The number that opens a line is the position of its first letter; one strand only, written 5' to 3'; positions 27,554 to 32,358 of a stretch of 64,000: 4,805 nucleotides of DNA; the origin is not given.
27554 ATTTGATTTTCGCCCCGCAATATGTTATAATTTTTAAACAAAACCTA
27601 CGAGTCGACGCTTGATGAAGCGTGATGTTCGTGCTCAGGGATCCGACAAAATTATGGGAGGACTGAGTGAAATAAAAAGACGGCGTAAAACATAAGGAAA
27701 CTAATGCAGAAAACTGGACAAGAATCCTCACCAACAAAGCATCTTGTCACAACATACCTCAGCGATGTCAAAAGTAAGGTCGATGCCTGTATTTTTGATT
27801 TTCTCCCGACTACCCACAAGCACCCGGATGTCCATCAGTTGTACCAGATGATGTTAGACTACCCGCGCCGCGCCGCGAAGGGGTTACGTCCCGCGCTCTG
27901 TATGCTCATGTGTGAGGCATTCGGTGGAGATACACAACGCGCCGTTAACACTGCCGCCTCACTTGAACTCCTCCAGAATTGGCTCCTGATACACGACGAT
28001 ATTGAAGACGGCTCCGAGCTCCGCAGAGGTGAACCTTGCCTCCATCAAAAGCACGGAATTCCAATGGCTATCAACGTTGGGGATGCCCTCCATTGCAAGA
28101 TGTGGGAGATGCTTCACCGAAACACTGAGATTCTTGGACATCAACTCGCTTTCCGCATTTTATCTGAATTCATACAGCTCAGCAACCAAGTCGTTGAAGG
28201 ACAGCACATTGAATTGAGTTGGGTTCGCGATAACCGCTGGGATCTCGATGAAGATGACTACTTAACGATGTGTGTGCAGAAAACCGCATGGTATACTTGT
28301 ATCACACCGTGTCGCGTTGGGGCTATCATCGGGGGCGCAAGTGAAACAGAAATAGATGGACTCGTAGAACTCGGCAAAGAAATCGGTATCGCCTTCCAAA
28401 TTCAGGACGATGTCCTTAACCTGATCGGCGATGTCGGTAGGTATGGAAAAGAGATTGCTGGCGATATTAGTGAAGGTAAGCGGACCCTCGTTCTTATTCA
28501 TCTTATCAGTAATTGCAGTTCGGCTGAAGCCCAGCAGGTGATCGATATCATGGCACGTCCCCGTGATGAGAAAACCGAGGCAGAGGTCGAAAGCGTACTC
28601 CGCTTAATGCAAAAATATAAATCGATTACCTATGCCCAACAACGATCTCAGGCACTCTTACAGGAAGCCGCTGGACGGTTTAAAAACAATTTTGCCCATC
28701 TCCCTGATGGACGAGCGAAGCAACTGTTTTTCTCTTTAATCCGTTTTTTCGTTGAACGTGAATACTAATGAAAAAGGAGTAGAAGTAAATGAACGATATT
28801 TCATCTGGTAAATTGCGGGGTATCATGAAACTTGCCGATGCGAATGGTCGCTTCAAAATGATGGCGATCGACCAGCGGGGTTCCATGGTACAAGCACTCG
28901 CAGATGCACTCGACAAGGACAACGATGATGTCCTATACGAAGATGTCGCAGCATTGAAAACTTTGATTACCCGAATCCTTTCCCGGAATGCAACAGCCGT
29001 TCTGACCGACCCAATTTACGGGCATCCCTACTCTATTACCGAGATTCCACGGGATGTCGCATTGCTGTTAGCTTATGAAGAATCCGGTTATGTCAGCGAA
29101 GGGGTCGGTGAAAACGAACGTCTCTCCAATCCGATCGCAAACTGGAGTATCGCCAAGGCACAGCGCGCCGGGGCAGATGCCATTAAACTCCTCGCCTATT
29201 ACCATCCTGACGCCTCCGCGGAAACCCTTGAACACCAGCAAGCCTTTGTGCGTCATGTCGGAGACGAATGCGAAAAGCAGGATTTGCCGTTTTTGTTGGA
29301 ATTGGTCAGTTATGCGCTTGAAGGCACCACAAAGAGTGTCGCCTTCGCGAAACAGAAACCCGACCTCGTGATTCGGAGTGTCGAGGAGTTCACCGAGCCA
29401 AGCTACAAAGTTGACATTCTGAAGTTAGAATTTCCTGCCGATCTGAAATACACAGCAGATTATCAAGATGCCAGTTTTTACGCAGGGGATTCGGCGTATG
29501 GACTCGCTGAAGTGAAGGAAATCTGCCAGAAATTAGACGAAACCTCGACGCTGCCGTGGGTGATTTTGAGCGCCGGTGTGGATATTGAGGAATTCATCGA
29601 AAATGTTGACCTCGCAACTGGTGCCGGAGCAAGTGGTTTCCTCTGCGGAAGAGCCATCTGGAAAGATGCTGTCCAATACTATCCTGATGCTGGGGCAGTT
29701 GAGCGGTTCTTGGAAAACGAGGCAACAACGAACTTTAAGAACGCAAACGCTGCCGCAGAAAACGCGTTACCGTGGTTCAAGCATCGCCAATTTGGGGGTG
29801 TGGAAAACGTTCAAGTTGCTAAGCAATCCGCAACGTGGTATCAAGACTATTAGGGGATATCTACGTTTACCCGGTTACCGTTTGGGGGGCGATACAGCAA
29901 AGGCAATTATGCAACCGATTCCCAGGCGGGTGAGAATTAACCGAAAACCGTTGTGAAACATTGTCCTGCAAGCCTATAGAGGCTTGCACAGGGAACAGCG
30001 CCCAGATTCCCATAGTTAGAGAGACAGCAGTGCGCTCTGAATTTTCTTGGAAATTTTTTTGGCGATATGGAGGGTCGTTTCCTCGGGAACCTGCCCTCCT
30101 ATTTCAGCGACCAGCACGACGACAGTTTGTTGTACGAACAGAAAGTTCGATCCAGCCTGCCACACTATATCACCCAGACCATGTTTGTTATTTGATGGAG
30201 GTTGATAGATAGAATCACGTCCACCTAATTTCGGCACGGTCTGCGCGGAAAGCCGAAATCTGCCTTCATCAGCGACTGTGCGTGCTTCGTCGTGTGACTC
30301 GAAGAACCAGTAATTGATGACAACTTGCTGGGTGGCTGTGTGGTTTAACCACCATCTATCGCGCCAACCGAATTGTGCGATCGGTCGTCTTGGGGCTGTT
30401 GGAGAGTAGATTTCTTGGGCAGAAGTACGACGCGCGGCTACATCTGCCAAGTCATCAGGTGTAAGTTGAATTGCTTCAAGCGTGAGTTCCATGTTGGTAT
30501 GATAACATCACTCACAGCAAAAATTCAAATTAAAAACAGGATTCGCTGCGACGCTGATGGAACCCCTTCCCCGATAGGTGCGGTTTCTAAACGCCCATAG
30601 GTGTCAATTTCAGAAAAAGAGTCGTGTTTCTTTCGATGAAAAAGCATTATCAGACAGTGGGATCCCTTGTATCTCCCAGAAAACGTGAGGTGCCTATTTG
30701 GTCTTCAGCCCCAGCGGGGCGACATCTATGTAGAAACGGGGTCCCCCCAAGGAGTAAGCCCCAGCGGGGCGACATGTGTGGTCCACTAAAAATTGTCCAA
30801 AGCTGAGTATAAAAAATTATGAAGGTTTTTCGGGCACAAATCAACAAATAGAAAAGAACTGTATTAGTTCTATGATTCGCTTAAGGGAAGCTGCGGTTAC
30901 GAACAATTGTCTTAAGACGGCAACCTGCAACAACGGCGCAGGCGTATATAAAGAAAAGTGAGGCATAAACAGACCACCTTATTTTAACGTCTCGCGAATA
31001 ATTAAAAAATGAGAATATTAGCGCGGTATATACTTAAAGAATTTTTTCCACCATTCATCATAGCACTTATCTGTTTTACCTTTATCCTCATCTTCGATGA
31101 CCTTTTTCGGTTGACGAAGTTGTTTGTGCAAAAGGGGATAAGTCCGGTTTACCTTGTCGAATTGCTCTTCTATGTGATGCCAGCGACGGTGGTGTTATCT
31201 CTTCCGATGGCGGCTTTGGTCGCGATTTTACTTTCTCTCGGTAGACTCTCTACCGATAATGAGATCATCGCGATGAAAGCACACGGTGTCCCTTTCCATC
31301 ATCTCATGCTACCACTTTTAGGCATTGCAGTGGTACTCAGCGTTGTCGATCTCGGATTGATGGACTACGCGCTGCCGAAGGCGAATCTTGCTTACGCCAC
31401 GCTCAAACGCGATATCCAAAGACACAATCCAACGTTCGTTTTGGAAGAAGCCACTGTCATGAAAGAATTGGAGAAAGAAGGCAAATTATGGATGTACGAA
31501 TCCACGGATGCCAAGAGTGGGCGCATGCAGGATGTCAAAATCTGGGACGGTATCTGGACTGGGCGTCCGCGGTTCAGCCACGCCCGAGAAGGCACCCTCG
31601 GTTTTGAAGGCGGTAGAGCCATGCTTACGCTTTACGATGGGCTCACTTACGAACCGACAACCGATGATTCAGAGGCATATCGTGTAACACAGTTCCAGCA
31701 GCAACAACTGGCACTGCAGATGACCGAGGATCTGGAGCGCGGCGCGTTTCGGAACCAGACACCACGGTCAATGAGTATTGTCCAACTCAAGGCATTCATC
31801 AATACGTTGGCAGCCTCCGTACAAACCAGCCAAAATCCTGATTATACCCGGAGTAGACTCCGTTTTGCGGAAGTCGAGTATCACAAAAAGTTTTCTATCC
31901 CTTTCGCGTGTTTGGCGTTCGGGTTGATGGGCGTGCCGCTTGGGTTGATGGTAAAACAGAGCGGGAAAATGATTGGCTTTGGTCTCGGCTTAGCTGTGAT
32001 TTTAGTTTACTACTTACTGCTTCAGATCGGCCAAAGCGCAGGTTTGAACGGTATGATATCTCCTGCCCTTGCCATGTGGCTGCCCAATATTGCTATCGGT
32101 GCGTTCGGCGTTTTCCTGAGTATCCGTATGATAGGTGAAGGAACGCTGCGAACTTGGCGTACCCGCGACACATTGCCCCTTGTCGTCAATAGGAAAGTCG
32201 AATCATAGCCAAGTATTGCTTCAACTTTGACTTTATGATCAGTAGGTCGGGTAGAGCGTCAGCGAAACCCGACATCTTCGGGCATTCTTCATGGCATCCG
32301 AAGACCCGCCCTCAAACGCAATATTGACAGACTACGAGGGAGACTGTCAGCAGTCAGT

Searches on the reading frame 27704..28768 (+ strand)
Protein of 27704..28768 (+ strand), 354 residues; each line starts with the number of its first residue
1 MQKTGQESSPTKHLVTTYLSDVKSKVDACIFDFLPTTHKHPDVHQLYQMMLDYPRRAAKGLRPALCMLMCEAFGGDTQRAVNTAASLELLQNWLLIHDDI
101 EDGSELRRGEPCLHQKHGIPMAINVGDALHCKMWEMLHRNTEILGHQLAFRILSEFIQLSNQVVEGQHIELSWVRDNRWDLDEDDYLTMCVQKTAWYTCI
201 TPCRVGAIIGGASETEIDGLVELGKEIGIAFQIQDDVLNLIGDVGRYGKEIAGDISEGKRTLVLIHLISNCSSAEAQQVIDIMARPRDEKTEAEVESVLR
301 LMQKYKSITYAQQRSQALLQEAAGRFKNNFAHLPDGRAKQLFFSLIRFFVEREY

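Call 94: search_protein_families(library=pfam, proteins=[window:27704-28768:+], max_evalue=0.00001)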
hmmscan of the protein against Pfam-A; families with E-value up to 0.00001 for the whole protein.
window:27704-28768:+ (354 aa): 1 family
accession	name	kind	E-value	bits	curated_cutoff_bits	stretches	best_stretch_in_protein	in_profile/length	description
PF00348.22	polyprenyl_synt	-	9.6e-64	215.4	27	1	45-301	3-250/251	Polyprenyl synthetase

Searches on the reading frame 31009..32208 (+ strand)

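Call 94: search_protein_families(library=pfam, proteins=[window:31009-32208:+], max_evalue=0.00001)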
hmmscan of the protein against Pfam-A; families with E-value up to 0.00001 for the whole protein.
window:31009-32208:+ (399 aa): 1 family
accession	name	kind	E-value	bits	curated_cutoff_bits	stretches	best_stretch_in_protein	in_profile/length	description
PF03739.19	LptF_LptG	-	3.8e-85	286.5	27.9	1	6-373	1-353/353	Lipopolysaccharide export system permease LptF/LptG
